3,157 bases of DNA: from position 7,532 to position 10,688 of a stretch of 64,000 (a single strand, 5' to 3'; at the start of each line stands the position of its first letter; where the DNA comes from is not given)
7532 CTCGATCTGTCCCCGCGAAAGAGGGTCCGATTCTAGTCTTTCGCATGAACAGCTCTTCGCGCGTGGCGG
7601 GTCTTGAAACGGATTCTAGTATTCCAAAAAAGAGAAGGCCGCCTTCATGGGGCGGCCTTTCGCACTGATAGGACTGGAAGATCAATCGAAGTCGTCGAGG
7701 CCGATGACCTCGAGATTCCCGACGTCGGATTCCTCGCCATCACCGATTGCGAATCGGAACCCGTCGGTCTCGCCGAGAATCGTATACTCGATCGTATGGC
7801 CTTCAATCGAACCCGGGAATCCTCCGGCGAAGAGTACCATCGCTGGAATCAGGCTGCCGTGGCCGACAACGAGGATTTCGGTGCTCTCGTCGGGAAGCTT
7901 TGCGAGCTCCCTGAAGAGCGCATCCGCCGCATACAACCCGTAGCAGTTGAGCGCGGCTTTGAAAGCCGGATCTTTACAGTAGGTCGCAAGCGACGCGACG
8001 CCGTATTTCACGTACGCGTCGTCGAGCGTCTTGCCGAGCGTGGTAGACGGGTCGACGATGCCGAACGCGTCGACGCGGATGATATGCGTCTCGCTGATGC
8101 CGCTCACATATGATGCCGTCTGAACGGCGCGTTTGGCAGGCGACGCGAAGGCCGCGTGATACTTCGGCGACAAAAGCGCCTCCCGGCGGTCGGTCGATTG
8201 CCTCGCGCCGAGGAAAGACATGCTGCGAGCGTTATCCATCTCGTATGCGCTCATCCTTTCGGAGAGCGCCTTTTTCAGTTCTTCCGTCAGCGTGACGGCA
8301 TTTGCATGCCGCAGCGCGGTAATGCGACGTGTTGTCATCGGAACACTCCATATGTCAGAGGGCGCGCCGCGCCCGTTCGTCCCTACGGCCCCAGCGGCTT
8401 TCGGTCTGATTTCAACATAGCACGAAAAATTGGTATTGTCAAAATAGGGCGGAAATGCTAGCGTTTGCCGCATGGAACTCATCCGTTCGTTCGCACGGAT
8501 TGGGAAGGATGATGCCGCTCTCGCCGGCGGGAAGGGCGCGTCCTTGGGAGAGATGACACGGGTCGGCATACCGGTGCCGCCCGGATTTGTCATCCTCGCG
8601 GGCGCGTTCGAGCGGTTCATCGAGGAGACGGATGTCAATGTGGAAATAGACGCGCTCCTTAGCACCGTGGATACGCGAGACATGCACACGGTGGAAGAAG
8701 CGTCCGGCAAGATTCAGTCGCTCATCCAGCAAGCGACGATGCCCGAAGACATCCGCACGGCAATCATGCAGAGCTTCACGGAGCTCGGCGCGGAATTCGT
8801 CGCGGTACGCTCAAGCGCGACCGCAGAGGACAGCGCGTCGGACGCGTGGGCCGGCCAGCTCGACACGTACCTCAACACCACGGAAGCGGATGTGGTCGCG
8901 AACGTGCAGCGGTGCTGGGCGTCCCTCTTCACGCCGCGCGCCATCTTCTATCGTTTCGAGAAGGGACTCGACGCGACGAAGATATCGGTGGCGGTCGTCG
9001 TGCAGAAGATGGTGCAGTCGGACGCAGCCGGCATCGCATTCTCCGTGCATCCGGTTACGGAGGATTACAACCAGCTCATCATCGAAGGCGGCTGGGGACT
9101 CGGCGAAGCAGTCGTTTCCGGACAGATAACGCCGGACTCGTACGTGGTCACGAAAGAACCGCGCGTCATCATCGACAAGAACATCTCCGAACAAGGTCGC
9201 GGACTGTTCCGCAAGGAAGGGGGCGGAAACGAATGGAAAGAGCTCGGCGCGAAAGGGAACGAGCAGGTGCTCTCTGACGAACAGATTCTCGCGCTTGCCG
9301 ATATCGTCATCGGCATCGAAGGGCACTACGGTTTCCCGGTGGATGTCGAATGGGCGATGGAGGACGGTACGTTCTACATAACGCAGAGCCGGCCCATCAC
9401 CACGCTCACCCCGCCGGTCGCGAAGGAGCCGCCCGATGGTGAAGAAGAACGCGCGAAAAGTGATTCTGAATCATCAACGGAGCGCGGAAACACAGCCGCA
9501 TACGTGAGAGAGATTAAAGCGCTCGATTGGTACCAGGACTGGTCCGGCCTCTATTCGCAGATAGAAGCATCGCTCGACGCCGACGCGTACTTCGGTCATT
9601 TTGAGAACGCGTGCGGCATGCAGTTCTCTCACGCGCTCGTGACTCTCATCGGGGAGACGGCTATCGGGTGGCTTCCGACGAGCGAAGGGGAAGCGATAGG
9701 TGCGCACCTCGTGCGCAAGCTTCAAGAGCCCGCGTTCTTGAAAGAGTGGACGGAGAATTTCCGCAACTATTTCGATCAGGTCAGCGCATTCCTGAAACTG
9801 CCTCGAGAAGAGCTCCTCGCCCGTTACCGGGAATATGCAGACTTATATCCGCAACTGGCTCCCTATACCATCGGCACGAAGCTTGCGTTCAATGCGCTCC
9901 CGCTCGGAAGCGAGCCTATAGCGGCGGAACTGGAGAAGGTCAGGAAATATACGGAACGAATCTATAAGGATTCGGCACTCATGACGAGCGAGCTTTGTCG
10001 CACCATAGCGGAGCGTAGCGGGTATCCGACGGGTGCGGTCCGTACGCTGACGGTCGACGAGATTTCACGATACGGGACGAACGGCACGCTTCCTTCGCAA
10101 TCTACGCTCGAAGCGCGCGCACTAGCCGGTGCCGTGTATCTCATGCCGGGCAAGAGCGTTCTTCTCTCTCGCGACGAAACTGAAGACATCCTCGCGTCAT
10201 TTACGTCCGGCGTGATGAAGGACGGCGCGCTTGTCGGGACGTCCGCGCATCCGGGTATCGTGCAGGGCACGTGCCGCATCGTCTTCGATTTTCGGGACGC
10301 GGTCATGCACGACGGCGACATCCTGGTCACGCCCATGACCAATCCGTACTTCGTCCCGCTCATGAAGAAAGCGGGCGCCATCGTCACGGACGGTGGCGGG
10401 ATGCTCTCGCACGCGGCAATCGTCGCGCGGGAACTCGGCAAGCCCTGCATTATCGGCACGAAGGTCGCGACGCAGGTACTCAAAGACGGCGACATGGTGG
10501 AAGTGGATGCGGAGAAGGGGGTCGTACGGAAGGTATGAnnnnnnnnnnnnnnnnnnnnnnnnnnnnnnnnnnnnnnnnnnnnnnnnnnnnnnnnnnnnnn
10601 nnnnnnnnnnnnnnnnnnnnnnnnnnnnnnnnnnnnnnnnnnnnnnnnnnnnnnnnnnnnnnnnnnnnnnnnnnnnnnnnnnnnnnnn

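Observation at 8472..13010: Tandem cassette of one PpsA/rifampin-phosphotransferase-like enzyme and two N-terminally divergent paralogs that keep a near-identical swivel phospho-His domain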

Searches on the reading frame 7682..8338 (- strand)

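Call 72: search_protein_families(library=ncbifam, proteins=[window:7682-8338:-], max_evalue=0.01)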
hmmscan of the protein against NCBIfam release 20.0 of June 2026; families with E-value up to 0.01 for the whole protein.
window:7682-8338:- (218 aa): 4 families
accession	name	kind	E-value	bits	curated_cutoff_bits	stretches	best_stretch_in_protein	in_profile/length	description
NF009994.0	PRK13463.1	equivalog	0.00071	19.4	277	1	15-113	7-102/203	phosphoserine phosphatase 1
TIGR03162.1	ribazole_cobC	equivalog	0.0026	17.2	162.9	0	44-173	28-157/176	alpha-ribazole phosphatase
NF038349.1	dPGM_arch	equivalog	0.0033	17.3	225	1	9-84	4-70/194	2,3-diphosphoglycerate-dependent phosphoglycerate mutase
NF045917.1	PhserinePhPspA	equivalog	0.0074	16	350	1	40-166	28-156/211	phosphoserine phosphatase PspA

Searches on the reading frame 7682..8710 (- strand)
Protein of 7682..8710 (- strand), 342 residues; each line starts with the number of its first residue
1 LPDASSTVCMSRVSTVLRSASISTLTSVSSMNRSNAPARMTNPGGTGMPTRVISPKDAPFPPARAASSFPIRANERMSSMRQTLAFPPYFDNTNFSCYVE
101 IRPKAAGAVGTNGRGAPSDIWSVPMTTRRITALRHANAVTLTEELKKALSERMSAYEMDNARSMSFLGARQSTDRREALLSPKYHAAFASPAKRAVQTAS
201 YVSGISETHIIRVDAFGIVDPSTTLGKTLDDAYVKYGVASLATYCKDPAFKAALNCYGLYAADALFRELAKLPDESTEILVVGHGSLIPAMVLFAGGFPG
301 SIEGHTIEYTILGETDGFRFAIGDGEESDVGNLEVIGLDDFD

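Call 34: search_protein_families(library=pfam, proteins=[window:7682-8710:-], max_evalue=1)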
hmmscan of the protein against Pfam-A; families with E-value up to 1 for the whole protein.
window:7682-8710:- (342 aa): 1 family
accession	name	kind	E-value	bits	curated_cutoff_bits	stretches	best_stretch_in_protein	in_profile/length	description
PF00300.27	His_Phos_1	-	7.2e-05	23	21.7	1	167-297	28-160/194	Histidine phosphatase superfamily (branch 1)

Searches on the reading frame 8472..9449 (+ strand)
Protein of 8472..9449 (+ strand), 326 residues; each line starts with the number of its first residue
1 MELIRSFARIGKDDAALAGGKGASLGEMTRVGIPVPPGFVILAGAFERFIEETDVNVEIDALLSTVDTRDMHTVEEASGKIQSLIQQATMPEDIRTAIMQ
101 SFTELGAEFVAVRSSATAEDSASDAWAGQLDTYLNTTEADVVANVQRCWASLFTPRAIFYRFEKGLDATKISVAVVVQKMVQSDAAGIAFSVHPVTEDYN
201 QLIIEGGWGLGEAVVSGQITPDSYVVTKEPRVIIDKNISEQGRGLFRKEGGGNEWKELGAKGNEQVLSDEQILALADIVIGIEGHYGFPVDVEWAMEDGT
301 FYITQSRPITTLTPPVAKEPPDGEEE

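Call 64: find_related_loci(query=A4, collection=genome_contigs, flank=10000)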
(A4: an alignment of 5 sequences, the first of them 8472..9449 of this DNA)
Query A4 (326 aa) in genome_contigs; peptide patterns used: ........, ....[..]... (x = any residue, [..] = any of these).
600 stretches matched a pattern (row limit reached: there are more); 528 encode a relative of the query (tblastn E <= 1e-3); the best 80 are kept; 80 distinct loci.
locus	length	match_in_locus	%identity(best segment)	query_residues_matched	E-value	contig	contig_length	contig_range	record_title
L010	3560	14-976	70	1-324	3e-159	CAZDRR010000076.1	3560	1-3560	MAG TPA_asm: uncultured Candidatus Saccharibacteria bacterium isolate SRP220891_co5_148 genome assembly, contig: NODE_29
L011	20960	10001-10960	67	1-324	4e-151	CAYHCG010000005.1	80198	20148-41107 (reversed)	MAG TPA_asm: Candidatus Woesearchaeota archaeon isolate ERP119705_co10_239 genome assembly, contig: NODE_148_length_8019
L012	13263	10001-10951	69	1-317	1e-150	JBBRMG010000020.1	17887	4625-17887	MAG: Candidatus Doudnabacteria bacterium isolate La1_metabat2.020 LA1C_B2.020_k141_2930974L_17887_cov_9.0029, whole geno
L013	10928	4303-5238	69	1-312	9e-150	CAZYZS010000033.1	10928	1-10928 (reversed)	MAG TPA_asm: Candidatus Woesearchaeota archaeon isolate binchicken_co234_229 genome assembly, contig: NODE_4429_length_1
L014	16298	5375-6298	71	7-313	2e-147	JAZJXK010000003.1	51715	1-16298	MAG: Patescibacteria group bacterium isolate ADI_H1L2_2_122_18_3-bin007_1 ADIH1L22_B007_1_000000000003, whole genome sho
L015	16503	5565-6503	66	1-313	3e-147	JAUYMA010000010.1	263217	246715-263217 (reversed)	MAG: Nanoarchaeota archaeon isolate C24_metabat.bin.61 C24_k141_1114540, whole genome shotgun sequence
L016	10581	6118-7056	68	1-312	3e-147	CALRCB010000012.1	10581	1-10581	MAG: Candidatus Staskawiczbacteria bacterium isolate Baikal-1350m-357 genome assembly, contig: Baikal-1350m-c22522, whol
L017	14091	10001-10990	66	1-322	2e-145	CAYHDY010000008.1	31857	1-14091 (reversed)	MAG TPA_asm: uncultured Gammaproteobacteria bacterium isolate ERP119702_co1_211 genome assembly, contig: NODE_1323_lengt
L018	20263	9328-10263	69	3-313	3e-145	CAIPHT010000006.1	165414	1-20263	Candidatus Vogelbacteria bacterium isolate MJ-2014_bin-1736 genome assembly, contig: bin-1736:06/20, whole genome shotgu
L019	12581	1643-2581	67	1-312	3e-145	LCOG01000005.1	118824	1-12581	MAG: Parcubacteria group bacterium GW2011_GWA2_47_26 UX98_C0005, whole genome shotgun sequence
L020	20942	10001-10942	69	1-313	3e-145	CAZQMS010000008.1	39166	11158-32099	MAG TPA_asm: uncultured Candidatus Saccharibacteria bacterium isolate SRP329715_co2_386 genome assembly, contig: NODE_21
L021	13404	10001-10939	67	1-312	6e-145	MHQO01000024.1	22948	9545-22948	MAG: Candidatus Sungbacteria bacterium RIFCSPLOWO2_01_FULL_47_10 rifcsplowo2_01_scaffold_19016, whole genome shotgun seq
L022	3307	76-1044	65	2-323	7e-151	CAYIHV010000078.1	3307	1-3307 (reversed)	MAG TPA_asm: uncultured Candidatus Saccharibacteria bacterium isolate ERP119705_co22_57 genome assembly, contig: NODE_21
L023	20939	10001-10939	69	1-312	1e-144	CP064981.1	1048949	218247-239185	MAG: Candidatus Iainarchaeum archaeon isolate Fred_18-Q3-R57-64_BAT3C.431 chromosome, complete genome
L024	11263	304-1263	64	3-325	3e-144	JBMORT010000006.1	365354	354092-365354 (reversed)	MAG: Patescibacteria group bacterium isolate Betzabe_MAG187 MAG187_6, whole genome shotgun sequence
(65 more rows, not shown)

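Call 72: search_protein_families(library=ncbifam, proteins=[L019:4053-4940:+], max_evalue=0.01)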
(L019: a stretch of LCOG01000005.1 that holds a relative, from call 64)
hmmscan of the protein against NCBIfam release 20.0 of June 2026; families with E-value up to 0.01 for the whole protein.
L019:4053-4940:+ (296 aa): 2 families
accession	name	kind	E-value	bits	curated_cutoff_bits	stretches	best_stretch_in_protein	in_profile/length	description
TIGR03162.1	ribazole_cobC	equivalog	0.00042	19.8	162.9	0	30-103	3-79/176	alpha-ribazole phosphatase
NF009993.0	PRK13462.1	equivalog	0.00078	19.2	226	1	30-94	10-79/203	acid phosphatase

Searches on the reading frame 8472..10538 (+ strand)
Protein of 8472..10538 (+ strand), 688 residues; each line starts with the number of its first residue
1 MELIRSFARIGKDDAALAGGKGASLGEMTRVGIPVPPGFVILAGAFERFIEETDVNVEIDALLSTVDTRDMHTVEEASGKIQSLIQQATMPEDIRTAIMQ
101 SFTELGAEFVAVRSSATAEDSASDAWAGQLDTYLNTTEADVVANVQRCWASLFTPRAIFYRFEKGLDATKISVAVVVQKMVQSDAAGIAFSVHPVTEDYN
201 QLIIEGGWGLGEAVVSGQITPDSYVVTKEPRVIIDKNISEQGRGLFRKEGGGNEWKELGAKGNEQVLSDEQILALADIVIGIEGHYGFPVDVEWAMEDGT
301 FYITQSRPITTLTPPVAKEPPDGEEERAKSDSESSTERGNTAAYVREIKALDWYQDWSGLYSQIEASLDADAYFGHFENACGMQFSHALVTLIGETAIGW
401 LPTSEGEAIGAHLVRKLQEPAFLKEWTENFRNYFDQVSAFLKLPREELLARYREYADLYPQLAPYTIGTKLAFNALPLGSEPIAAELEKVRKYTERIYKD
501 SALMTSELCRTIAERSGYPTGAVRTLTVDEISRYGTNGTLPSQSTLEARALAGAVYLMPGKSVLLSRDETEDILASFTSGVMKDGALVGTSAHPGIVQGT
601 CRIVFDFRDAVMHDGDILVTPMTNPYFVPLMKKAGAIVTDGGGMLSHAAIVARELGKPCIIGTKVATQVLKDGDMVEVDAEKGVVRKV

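Call 3: search_protein_families(library=pfam, proteins=[window:8472-10538:+], max_evalue=1)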
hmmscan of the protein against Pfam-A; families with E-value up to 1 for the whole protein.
window:8472-10538:+ (688 aa): 3 families
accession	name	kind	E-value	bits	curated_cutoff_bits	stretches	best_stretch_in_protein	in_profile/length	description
PF01326.24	PPDK_N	-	3.3e-98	329.4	27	1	17-326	3-326/328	Pyruvate phosphate dikinase, AMP/ATP-binding domain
PF00391.29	PEP-utilizers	-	1.3e-26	92.4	23.1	1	613-683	2-72/72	PEP-utilising enzyme, mobile domain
PF02350.25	Epimerase_2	-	0.19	11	30.6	1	617-660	243-282/347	UDP-N-acetylglucosamine 2-epimerase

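Call 4: search_protein_families(library=ncbifam, proteins=[window:8472-10538:+], max_evalue=1)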
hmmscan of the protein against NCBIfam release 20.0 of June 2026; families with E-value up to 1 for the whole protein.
window:8472-10538:+ (688 aa): 29 families (the best 25 are shown)
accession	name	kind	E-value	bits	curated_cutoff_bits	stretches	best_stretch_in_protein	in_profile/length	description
NF005057.0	PRK06464.1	equivalog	2.5e-133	445.9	598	2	2-313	5-339/798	phosphoenolpyruvate synthase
TIGR01418.1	PEP_synth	equivalog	4.7e-130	435.3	739.75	2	3-313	1-333/784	pyruvate, water dikinase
NF004878.0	PRK06241.1-3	subfamily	1.6e-120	403.7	945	2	7-316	8-318/891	phosphoenolpyruvate synthase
NF004877.0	PRK06241.1-2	subfamily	8.3e-116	388.3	866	2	4-314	5-317/869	phosphoenolpyruvate synthase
NF041857.1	RIF_Ptrans_rph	equivalog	7.4e-113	378.6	999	2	4-318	3-318/864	rifamycin-inactivating phosphotransferase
NF004879.0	PRK06241.1-4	equivalog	3.5e-103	346.3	976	2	3-314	4-317/868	phosphoenolpyruvate synthase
NF052631.1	prodigiosin_PigC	equivalog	3.5e-98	329.6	1300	2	14-325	12-313/883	prodigiosin ligase PigC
NF052632.1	undecylprod_RedH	equivalog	1.2e-93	314.7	1350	2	12-315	11-299/880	undecylprodigiosin ligase RedH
NF004881.0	PRK06241.2-2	equivalog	3.7e-90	303.4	883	2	16-313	17-314/898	phosphoenolpyruvate synthase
NF000283.1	RPH_KJ151292.1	equivalog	5.7e-83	279.6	1700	2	16-315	18-319/865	rifamycin-inactivating phosphotransferase Rph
NF004880.0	PRK06241.2-1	equivalog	1.8e-76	257.8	972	3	14-226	14-223/837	phosphoenolpyruvate synthase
NF004883.0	PRK06241.2-4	equivalog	1.7e-75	254.9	1063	2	18-314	32-332/928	phosphoenolpyruvate synthase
NF004882.0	PRK06241.2-3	equivalog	1.5e-52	178.8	850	2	12-313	9-280/827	phosphoenolpyruvate synthase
NF004531.0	PRK05878.1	equivalog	1.6e-27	96.3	456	3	589-687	356-456/534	pyruvate, phosphate dikinase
NF006153.0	PRK08296.1-5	subfamily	2.9e-27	95.3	578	1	568-687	485-605/608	hypothetical protein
TIGR01417.1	PTS_I_fam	equivalog_domain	4.5e-08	32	341.7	1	637-685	178-226/565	phosphoenolpyruvate--protein phosphotransferase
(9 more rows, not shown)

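Call 26: search_solved_structures(query=window:8472-10538:+, max_evalue=0.001)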
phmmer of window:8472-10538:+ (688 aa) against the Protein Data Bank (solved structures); distinct sequences matched with E-value up to 0.001: 30.
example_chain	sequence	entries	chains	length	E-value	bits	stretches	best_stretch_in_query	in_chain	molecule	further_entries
8a8e_A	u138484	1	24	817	2.7e-97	330.2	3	62-325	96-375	Phosphoenolpyruvate synthase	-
9dae_A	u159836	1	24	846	2.2e-92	314.1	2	9-298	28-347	Phosphoenolpyruvate synthase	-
5fbs_A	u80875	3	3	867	3.2e-86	293.7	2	6-322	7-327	Phosphoenolpyruvate synthase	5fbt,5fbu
5hv1_A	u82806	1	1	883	3.3e-86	293.6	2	6-322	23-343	Phosphoenolpyruvate synthase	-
5hv2_A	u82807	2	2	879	3.3e-86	293.6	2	6-322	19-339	Phosphoenolpyruvate synthase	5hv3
5hv6_A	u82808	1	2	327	2.5e-63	218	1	6-311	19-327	Phosphoenolpyruvate synthase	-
2ols_A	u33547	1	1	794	8.4e-58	199.8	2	9-311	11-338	Phosphoenolpyruvate synthase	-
9goj_A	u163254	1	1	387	1.4e-54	189.1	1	5-311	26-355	Phosphoenolpyruvate synthase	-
2x0s_A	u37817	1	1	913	1.9e-16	63.1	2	589-685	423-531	PYRUVATE PHOSPHATE DIKINASE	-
1dik_A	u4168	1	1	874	5.8e-13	51.6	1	575-663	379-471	PYRUVATE PHOSPHATE DIKINASE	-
1ggo_A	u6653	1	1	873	7.9e-13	51.2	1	575-663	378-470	PROTEIN (PYRUVATE, PHOSPHATE DIKINASE)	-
9pzl_A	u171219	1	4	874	7.9e-13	51.2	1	575-663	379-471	Pyruvate, phosphate dikinase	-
1kbl_A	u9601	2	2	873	7.9e-13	51.2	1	575-663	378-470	PYRUVATE PHOSPHATE DIKINASE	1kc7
2e28_A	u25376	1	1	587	2.4e-12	49.6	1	611-685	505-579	Pyruvate kinase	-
2dik_A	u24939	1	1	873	2.4e-12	49.6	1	575-663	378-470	PROTEIN (PYRUVATE PHOSPHATE DIKINASE)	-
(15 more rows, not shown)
